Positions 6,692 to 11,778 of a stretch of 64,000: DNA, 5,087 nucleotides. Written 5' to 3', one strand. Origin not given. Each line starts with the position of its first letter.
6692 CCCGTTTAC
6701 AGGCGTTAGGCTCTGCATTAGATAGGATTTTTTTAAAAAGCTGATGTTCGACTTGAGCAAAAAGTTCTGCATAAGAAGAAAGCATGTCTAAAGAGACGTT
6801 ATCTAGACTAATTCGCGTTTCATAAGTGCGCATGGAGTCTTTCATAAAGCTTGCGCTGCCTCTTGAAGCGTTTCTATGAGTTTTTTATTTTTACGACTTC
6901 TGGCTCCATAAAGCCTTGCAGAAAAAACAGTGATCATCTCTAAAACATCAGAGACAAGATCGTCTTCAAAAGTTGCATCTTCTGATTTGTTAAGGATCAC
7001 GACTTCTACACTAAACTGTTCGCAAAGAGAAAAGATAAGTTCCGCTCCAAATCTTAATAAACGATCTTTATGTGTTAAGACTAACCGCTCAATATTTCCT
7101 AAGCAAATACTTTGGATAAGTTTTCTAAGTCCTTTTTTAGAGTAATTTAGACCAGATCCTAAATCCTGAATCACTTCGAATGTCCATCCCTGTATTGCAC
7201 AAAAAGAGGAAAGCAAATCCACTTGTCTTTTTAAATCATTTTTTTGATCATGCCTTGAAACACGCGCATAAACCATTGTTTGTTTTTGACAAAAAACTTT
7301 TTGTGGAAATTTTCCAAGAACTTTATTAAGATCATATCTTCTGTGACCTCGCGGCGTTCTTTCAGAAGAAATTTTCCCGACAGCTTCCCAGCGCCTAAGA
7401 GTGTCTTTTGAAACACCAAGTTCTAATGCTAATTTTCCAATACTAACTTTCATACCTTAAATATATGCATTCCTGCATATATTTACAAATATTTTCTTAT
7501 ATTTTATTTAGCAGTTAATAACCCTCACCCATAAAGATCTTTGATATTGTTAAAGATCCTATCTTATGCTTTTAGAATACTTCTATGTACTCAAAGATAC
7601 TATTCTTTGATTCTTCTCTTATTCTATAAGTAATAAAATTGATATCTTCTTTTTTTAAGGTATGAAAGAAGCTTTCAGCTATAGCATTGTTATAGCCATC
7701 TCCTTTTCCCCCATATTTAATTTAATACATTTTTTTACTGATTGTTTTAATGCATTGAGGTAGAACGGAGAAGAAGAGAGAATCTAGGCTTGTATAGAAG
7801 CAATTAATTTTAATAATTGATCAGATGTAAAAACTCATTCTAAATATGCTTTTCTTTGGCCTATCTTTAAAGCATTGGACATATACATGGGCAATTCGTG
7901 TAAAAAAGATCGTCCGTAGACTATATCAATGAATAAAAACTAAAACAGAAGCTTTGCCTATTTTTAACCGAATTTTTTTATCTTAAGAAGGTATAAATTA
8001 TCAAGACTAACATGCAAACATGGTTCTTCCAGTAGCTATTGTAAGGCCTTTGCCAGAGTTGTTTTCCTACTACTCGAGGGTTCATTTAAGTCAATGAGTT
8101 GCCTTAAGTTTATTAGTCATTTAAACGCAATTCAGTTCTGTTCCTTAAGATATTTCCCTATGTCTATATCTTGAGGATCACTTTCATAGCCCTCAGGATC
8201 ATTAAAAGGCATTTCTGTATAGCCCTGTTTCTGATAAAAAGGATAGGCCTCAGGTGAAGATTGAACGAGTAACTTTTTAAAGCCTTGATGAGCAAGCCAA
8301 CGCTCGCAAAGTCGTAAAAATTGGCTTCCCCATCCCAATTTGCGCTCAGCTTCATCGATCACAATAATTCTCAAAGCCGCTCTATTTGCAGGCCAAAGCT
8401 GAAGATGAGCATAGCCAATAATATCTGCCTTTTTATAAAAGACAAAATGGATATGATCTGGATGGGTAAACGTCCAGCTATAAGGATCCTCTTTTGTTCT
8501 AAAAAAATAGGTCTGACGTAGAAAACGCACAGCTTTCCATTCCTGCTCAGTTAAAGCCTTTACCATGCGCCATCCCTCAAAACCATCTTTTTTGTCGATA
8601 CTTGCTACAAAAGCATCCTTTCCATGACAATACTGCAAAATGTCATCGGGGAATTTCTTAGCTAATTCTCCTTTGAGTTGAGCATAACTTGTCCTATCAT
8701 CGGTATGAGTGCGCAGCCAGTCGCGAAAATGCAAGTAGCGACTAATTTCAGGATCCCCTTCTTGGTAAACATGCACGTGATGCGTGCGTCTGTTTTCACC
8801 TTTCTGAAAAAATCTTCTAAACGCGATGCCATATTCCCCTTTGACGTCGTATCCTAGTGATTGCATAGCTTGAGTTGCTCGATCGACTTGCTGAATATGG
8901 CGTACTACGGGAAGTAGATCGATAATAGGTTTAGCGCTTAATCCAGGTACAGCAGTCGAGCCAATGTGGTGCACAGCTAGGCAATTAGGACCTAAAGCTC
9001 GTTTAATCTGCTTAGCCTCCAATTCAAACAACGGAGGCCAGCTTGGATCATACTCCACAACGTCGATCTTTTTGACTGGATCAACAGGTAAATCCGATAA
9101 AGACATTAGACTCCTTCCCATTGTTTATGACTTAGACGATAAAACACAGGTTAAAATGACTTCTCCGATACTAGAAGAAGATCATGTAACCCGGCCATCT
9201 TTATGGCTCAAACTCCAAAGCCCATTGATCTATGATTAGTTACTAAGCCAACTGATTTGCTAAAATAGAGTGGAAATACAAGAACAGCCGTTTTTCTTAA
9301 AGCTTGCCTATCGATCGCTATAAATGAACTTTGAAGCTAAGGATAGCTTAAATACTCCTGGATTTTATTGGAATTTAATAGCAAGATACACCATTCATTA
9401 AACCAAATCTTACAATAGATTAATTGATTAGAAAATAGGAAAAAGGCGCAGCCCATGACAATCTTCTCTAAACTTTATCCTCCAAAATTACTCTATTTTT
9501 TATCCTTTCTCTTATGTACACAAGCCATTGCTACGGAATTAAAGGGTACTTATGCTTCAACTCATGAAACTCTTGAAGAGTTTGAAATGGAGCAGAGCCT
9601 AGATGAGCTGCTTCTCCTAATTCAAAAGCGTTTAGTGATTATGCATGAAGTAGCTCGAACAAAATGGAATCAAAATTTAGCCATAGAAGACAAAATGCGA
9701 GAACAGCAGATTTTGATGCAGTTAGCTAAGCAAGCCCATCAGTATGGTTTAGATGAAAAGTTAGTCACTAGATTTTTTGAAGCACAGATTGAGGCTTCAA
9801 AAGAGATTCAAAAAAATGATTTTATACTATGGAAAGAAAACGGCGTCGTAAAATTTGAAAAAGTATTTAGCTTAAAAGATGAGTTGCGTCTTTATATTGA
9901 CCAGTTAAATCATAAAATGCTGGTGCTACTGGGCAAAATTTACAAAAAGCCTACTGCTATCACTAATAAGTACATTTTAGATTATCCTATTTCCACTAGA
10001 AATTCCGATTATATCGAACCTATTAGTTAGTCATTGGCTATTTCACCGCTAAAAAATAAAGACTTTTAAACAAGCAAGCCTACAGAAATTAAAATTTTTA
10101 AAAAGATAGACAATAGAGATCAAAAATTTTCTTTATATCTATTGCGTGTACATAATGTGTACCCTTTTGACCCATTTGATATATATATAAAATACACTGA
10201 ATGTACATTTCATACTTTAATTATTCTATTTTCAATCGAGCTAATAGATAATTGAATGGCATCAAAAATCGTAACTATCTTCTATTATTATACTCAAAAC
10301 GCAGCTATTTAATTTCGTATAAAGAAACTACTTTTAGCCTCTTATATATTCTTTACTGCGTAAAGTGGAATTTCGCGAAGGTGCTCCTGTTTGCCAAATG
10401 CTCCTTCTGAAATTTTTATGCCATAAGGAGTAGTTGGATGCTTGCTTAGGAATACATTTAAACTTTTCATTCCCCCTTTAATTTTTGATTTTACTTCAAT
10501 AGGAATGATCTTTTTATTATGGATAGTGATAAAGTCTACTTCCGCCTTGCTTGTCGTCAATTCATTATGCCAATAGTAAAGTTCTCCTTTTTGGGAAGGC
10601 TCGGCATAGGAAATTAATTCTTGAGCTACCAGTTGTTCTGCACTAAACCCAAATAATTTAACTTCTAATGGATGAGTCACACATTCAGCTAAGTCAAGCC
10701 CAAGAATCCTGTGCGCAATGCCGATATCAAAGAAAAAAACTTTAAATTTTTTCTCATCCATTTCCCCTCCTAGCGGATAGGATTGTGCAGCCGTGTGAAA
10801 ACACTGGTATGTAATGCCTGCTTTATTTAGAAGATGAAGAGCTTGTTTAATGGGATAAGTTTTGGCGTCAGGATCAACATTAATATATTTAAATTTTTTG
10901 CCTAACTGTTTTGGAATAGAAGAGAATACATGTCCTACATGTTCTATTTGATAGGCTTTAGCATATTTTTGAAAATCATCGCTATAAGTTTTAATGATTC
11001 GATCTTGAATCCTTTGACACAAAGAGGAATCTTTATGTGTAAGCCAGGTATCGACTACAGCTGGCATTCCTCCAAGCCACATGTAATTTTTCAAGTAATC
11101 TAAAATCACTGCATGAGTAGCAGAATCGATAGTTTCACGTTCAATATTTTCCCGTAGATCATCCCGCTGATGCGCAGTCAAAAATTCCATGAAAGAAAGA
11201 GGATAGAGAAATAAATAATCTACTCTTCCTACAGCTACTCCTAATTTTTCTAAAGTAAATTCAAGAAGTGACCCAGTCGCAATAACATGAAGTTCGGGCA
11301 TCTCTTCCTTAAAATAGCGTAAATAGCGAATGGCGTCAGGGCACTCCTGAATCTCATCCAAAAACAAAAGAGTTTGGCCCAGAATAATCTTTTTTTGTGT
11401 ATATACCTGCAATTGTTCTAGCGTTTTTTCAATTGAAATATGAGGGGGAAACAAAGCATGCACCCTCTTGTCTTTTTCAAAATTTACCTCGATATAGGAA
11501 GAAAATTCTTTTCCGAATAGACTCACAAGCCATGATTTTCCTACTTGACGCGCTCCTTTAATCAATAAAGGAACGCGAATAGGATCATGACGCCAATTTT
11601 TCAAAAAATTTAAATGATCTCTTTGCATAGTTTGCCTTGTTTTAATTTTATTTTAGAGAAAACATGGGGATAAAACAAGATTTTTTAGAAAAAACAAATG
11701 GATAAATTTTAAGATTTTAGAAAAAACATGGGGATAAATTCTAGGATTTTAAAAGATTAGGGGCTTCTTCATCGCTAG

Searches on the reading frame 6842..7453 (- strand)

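Call 13: search_protein_families(library=pfam, proteins=[window:6842-7453:-], max_evalue=0.001)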
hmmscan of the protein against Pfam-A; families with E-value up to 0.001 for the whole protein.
window:6842-7453:- (203 aa): 3 families
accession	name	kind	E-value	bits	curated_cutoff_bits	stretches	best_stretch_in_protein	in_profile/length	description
PF00239.26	Resolvase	-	7e-19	68.8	23.3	1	60-190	2-136/145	Resolvase, N terminal domain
PF00376.29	MerR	-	6.4e-12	45.5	28.2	1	4-40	1-38/38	MerR family regulatory protein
PF13411.12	MerR_1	-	1.6e-08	35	21.6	1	4-44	2-42/69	MerR HTH family regulatory protein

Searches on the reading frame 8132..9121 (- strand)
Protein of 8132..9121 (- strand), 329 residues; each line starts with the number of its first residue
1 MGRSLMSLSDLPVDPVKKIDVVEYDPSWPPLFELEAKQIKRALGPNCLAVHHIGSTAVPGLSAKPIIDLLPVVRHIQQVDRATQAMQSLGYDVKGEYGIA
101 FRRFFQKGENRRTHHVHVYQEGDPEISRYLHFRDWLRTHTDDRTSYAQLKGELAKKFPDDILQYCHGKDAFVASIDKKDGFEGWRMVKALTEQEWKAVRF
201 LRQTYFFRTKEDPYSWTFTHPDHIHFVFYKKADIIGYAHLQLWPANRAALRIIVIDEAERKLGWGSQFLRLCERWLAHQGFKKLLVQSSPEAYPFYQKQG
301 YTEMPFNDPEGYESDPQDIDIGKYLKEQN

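Call 13: search_protein_families(library=pfam, proteins=[window:8132-9121:-], max_evalue=0.001)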
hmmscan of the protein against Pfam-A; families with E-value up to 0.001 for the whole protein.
window:8132-9121:- (329 aa): 4 families
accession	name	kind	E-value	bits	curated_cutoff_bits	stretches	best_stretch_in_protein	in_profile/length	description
PF04229.20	GrpB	-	4.9e-55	186.5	25.5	1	18-177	1-158/159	GrpB protein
PF00583.31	Acetyltransf_1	-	7.8e-12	45.9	20.7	1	199-301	13-116/116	Acetyltransferase (GNAT) family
PF13508.13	Acetyltransf_7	-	2.9e-09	37.6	27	1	222-303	2-84/84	Acetyltransferase (GNAT) domain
PF13673.13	Acetyltransf_10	-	3.6e-08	33.9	23.6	1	219-304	27-110/128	Acetyltransferase (GNAT) domain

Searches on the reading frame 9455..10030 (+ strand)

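Call 46: search_protein_families(library=pfam, proteins=[window:9455-10030:+], max_evalue=0.001)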
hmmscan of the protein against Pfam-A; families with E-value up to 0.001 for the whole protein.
window:9455-10030:+ (191 aa): 1 family
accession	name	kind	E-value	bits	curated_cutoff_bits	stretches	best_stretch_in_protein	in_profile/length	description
PF01817.26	CM_2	-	1.1e-14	54.8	27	1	50-120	10-80/80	Chorismate mutase type II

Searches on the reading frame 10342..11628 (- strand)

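Call 13: search_protein_families(library=pfam, proteins=[window:10342-11628:-], max_evalue=0.001)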
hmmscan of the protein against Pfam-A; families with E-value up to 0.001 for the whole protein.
window:10342-11628:- (428 aa): 3 families
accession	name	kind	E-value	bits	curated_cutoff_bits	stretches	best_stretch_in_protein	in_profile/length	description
PF13635.12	DUF4143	-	7.2e-31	107.5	28.1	1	217-381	2-159/160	Domain of unknown function (DUF4143)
PF13173.12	AAA_14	-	1.1e-24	87.3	27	1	20-150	4-129/129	AAA domain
PF08378.17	NERD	-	0.00024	22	22.1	1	327-386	2-64/111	Nuclease-related domain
